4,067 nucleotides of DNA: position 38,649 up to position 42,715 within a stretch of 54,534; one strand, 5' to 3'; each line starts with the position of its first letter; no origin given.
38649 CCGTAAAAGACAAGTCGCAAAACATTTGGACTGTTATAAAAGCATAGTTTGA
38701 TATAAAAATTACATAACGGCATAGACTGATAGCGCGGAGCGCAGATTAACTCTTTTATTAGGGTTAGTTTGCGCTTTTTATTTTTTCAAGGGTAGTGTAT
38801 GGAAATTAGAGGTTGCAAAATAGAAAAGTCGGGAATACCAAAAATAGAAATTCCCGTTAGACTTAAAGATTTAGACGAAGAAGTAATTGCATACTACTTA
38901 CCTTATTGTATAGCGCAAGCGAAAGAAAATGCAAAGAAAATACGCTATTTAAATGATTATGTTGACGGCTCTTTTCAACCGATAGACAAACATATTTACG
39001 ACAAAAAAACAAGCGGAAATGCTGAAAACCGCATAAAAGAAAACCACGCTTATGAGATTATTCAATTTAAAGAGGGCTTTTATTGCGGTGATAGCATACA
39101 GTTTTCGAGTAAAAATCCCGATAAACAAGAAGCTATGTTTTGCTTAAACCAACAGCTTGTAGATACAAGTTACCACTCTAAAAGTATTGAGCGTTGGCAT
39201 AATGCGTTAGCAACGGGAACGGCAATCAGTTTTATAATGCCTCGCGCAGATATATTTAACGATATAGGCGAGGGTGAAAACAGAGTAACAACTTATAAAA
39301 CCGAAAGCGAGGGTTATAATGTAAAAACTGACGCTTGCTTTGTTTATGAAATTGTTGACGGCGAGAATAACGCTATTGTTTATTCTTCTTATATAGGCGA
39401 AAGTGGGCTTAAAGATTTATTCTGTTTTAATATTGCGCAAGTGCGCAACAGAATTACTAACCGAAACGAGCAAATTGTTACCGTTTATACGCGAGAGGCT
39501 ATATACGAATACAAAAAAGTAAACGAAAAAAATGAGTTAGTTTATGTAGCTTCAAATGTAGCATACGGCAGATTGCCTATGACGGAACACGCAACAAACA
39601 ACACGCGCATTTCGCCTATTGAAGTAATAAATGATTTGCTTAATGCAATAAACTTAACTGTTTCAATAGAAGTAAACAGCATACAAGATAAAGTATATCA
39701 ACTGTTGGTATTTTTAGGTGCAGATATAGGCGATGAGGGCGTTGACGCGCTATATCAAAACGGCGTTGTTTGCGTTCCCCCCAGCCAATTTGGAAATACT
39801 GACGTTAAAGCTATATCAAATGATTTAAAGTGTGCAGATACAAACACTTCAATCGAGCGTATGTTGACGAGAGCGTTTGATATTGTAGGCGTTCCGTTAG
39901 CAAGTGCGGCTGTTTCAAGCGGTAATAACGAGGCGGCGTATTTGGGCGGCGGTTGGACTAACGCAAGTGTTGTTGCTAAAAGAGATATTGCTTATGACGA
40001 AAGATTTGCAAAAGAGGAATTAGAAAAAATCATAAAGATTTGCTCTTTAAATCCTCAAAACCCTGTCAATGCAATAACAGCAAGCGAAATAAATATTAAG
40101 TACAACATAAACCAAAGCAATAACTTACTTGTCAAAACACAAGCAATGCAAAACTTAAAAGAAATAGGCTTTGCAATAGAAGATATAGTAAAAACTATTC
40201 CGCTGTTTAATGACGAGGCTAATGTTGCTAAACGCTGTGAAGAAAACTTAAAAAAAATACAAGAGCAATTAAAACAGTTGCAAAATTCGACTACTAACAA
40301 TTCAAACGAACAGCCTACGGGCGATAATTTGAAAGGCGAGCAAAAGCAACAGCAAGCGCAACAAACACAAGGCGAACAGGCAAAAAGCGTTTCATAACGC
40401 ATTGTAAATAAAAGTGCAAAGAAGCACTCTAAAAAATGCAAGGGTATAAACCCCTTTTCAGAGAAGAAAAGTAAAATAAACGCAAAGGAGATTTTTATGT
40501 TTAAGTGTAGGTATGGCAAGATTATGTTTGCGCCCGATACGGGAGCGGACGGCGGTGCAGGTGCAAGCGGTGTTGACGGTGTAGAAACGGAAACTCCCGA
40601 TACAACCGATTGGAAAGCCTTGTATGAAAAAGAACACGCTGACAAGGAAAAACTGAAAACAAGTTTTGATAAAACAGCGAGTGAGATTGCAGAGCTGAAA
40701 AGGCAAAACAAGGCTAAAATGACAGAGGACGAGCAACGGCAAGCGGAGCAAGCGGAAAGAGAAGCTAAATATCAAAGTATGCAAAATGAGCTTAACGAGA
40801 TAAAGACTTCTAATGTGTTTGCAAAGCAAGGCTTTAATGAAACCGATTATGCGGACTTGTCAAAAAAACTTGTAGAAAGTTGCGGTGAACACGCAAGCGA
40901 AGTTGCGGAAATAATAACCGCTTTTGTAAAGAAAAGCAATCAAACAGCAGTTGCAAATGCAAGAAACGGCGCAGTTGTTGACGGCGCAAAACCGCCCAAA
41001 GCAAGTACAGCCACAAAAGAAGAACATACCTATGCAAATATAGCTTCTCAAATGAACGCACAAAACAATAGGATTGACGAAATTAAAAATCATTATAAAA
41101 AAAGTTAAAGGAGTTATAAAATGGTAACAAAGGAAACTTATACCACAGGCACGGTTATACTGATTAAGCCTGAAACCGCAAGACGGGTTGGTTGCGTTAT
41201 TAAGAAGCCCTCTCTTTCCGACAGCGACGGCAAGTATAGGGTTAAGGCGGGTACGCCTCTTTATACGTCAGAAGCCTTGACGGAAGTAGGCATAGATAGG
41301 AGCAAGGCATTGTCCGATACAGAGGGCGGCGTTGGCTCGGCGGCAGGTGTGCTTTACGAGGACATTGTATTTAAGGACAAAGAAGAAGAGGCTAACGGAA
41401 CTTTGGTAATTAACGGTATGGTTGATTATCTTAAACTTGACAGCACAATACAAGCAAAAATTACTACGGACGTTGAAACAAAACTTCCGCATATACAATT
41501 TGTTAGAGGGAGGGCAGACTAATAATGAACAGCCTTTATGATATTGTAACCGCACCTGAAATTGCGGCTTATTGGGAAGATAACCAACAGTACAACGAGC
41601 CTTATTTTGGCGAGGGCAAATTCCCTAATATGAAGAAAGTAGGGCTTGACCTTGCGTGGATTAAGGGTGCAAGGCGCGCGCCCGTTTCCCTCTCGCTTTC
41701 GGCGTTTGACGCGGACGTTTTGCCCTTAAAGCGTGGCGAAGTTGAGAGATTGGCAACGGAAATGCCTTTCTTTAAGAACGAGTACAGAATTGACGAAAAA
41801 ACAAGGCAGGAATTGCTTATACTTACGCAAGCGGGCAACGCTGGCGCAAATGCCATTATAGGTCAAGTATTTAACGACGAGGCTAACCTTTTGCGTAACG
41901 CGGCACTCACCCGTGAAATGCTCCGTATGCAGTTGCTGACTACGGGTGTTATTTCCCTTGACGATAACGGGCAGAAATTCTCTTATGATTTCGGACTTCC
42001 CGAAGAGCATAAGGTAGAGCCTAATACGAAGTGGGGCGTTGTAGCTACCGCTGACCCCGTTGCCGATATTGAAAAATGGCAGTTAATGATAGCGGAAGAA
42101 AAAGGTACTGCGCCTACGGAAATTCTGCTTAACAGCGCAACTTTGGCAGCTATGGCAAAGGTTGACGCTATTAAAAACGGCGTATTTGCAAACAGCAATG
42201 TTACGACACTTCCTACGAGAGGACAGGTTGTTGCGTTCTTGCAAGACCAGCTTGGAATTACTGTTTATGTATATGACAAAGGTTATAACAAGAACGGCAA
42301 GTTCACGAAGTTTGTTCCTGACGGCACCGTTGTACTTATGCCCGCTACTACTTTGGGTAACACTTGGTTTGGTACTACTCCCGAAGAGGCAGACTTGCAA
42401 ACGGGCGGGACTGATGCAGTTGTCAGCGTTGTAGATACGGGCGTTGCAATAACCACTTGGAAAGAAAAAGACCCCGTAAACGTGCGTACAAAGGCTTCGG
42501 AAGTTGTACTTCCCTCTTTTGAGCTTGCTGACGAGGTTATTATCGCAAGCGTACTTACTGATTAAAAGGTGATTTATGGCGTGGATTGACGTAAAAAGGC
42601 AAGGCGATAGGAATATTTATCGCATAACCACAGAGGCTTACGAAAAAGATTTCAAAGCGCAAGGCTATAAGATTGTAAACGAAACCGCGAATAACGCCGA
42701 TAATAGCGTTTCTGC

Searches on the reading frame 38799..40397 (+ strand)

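Call 26: search_protein_families(library=phrogs, proteins=[window:38799-40397:+], max_evalue=0.00001)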
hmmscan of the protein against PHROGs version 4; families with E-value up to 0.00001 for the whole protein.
window:38799-40397:+ (532 aa): 2 families
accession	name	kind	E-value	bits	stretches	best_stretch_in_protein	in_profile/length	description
phrog_64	-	head and packaging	2.9e-30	106.2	1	24-525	68-536/547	portal protein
phrog_8065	-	unknown function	6.9e-07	30.5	1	41-130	53-140/165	-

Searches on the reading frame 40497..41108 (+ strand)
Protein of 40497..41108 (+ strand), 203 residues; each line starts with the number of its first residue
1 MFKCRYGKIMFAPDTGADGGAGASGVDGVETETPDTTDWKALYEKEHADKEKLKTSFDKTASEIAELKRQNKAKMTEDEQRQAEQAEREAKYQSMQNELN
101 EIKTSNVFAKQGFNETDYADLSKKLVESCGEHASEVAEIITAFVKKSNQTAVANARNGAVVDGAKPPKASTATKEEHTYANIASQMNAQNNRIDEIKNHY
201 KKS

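Call 26: search_protein_families(library=phrogs, proteins=[window:40497-41108:+], max_evalue=0.00001)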
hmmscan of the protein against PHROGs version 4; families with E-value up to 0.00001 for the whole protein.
window:40497-41108:+ (203 aa): 1 family
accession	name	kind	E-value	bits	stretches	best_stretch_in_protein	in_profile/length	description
phrog_172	-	head and packaging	9.8e-06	26.8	0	12-200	31-218/229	head scaffolding protein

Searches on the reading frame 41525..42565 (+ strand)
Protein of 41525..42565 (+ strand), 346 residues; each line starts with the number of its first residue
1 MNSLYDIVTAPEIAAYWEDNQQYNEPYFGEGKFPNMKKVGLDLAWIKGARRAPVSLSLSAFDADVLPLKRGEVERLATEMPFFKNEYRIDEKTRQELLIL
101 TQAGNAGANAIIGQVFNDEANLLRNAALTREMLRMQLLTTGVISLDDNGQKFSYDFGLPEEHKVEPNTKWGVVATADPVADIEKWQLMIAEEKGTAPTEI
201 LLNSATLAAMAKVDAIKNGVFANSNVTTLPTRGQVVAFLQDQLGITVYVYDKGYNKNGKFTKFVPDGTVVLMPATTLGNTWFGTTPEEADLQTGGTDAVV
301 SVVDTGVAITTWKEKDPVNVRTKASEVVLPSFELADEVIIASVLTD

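Call 26: search_protein_families(library=phrogs, proteins=[window:41525-42565:+], max_evalue=0.00001)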
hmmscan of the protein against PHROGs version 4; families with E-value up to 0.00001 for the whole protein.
window:41525-42565:+ (346 aa): 1 family
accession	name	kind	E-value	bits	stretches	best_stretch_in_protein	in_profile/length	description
phrog_29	-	head and packaging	3e-73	248.5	1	1-345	22-360/439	major head protein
